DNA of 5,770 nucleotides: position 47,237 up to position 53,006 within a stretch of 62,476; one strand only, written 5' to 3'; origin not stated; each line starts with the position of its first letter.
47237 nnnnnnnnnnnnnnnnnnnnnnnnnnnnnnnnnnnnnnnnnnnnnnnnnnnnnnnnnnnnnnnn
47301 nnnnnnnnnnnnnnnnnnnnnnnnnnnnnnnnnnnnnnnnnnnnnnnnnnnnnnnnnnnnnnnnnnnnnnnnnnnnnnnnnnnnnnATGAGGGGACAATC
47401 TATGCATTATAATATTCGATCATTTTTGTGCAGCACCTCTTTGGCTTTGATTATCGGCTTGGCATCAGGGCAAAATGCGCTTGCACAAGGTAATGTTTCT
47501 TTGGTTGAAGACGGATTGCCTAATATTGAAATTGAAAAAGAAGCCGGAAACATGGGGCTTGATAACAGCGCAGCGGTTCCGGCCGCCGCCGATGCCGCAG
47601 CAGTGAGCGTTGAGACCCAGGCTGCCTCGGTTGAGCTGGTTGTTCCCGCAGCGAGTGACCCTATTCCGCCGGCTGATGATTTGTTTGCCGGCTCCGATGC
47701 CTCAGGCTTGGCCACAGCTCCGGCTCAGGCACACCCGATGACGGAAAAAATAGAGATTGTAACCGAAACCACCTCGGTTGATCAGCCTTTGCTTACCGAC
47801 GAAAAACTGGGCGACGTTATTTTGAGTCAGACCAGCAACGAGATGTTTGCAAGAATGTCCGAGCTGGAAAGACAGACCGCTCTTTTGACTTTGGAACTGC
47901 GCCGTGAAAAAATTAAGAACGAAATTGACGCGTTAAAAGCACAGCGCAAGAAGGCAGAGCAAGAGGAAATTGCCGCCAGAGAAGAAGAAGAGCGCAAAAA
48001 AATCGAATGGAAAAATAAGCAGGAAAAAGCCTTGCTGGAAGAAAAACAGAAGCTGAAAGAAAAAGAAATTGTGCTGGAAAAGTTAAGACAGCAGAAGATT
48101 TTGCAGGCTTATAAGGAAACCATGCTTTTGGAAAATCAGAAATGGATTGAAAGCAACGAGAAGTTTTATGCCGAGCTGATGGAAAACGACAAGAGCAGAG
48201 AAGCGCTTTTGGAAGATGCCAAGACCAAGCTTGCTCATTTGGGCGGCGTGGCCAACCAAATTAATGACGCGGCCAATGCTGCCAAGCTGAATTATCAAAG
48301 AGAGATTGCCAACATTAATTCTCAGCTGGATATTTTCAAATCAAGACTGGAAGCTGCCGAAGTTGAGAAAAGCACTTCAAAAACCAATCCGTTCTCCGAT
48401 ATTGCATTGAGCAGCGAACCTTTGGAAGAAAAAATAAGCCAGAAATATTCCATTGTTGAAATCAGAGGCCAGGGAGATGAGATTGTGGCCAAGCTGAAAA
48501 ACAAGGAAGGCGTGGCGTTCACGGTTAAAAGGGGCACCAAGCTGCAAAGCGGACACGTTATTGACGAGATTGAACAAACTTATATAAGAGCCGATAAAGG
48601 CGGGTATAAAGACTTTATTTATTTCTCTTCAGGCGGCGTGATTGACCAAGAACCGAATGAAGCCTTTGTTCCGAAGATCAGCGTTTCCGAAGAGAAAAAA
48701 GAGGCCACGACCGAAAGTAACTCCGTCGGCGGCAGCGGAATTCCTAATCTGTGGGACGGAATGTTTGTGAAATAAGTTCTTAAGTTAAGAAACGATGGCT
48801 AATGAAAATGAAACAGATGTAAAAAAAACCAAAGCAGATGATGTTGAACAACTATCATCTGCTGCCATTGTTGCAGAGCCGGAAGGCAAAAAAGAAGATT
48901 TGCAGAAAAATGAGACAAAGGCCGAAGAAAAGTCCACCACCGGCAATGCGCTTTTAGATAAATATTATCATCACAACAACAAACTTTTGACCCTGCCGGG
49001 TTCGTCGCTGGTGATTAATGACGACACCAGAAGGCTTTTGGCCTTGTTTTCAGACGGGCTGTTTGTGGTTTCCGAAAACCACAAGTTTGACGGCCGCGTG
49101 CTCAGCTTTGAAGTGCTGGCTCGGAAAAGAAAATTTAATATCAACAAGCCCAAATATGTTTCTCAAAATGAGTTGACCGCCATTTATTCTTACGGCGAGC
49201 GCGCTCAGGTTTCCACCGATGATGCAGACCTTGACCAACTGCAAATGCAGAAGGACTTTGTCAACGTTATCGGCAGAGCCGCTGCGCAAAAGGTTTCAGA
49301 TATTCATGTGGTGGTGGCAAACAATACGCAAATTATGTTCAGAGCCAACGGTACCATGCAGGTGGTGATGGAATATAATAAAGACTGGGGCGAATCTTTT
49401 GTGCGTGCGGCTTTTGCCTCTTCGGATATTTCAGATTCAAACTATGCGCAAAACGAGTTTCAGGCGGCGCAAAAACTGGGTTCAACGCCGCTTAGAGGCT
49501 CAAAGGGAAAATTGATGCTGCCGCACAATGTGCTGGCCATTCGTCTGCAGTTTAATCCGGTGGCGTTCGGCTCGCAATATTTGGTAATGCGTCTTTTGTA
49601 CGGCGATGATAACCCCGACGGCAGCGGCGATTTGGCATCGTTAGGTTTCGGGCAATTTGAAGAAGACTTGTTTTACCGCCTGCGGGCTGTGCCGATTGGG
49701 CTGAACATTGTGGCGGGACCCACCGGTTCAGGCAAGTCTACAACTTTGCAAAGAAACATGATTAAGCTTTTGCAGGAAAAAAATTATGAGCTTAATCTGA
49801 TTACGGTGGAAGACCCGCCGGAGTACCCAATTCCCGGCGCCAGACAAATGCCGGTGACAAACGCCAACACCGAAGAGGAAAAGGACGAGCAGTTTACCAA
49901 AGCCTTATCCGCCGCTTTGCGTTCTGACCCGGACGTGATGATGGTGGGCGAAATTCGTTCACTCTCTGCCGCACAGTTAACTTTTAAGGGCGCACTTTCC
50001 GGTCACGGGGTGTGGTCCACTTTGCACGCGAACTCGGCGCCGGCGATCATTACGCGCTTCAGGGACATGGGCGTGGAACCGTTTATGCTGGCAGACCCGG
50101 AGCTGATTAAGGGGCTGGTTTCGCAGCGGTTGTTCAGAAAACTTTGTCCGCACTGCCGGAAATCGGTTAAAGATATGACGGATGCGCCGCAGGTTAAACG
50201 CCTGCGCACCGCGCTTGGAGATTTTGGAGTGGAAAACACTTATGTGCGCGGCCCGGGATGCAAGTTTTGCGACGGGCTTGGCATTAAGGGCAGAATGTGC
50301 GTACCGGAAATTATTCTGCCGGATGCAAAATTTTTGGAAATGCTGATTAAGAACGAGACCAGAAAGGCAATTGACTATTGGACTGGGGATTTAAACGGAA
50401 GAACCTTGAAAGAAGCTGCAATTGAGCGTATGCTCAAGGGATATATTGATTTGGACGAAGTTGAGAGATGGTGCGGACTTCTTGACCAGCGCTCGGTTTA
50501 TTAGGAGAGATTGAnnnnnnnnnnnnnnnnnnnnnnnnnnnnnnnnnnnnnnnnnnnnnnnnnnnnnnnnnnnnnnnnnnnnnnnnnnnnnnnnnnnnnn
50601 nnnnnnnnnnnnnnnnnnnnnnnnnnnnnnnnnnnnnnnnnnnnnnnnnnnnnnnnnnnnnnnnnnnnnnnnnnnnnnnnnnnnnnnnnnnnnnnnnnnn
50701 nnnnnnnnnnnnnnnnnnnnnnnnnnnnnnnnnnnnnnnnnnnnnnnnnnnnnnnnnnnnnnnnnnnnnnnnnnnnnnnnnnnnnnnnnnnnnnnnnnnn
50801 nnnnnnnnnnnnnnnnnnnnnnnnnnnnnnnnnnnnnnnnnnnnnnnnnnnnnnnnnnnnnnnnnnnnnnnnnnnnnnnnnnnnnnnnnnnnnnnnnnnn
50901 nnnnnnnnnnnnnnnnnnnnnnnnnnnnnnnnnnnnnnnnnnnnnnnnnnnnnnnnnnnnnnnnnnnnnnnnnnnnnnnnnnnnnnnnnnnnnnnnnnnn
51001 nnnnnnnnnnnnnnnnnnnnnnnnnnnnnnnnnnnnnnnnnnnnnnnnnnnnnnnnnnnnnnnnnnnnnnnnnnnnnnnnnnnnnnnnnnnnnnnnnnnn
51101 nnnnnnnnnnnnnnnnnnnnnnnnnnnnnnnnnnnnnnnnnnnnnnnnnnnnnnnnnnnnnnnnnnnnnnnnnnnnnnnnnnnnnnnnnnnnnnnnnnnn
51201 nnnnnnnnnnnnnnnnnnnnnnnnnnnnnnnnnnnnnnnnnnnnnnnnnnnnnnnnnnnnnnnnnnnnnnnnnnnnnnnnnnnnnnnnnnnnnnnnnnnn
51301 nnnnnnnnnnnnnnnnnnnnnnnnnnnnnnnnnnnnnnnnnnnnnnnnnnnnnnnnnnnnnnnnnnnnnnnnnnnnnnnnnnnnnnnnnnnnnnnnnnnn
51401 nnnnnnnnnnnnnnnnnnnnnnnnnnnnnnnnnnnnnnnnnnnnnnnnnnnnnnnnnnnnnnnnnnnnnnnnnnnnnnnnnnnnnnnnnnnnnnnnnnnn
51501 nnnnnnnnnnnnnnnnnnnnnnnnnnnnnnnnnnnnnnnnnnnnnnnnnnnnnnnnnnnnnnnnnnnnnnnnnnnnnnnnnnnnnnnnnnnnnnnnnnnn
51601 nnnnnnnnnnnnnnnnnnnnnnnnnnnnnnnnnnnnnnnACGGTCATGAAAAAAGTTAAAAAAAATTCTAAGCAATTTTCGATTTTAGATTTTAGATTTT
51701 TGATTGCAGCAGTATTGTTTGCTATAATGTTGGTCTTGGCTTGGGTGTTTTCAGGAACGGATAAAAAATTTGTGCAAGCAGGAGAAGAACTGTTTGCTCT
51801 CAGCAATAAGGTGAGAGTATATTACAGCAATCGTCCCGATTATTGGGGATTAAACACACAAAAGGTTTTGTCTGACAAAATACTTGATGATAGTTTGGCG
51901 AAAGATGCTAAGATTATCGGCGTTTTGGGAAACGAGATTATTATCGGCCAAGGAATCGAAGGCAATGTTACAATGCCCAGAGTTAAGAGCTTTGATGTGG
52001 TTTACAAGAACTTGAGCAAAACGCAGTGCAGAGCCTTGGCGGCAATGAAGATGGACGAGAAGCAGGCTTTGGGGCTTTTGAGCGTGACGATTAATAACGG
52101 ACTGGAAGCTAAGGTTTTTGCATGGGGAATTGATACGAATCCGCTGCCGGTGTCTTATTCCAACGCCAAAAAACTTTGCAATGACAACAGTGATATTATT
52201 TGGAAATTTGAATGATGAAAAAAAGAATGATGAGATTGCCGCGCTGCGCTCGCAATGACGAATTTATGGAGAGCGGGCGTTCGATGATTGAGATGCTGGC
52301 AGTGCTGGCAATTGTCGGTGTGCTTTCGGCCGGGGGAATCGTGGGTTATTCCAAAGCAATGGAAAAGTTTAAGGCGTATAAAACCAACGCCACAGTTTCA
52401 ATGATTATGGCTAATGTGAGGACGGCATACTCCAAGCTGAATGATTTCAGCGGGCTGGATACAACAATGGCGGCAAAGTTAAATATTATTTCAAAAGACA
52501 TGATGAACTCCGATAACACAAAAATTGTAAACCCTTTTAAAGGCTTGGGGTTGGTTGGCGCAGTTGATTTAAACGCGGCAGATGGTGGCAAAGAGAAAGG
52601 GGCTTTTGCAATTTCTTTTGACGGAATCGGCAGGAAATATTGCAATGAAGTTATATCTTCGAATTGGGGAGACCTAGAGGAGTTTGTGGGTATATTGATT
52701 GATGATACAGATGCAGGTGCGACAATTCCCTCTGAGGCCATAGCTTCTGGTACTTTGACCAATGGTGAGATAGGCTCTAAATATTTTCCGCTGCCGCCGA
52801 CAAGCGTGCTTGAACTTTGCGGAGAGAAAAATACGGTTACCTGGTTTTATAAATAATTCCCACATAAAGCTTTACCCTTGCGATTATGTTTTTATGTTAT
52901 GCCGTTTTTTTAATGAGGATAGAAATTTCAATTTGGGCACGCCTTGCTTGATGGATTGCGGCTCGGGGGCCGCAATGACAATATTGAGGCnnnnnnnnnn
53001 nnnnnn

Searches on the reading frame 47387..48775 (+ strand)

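Call 6: search_protein_families(library=pfam, proteins=[window:47387-48775:+], max_evalue=0.001)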
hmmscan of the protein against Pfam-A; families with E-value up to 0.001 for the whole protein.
window:47387-48775:+ (462 aa): 0 families

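Call 97: search_protein_families(library=ncbifam, proteins=[window:47387-48775:+], max_evalue=0.05)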
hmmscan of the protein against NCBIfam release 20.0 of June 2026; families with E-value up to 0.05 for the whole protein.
window:47387-48775:+ (462 aa): 1 family
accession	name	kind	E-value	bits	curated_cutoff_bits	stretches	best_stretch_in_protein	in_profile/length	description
TIGR03021.1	pilP_fam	equivalog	9.2e-06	26.7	34.65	1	304-396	4-112/119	type IV pilus biogenesis protein PilP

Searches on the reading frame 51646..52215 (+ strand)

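Call 6: search_protein_families(library=pfam, proteins=[window:51646-52215:+], max_evalue=0.001)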
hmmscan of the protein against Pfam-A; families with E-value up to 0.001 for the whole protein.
window:51646-52215:+ (189 aa): 1 family
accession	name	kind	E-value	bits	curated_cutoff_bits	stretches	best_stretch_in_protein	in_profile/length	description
PF05307.16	Bundlin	-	0.00019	22.1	22.3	1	39-150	6-112/151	Bundlin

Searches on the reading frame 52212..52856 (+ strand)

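Call 6: search_protein_families(library=pfam, proteins=[window:52212-52856:+], max_evalue=0.001)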
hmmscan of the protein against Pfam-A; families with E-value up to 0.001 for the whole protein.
window:52212-52856:+ (214 aa): 2 families
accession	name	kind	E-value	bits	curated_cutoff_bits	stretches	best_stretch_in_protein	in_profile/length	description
PF05307.16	Bundlin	-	4.4e-08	33.9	22.3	1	54-171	8-119/151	Bundlin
PF08805.16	PilS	-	8.8e-05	23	22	1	58-149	7-92/138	PilS N terminal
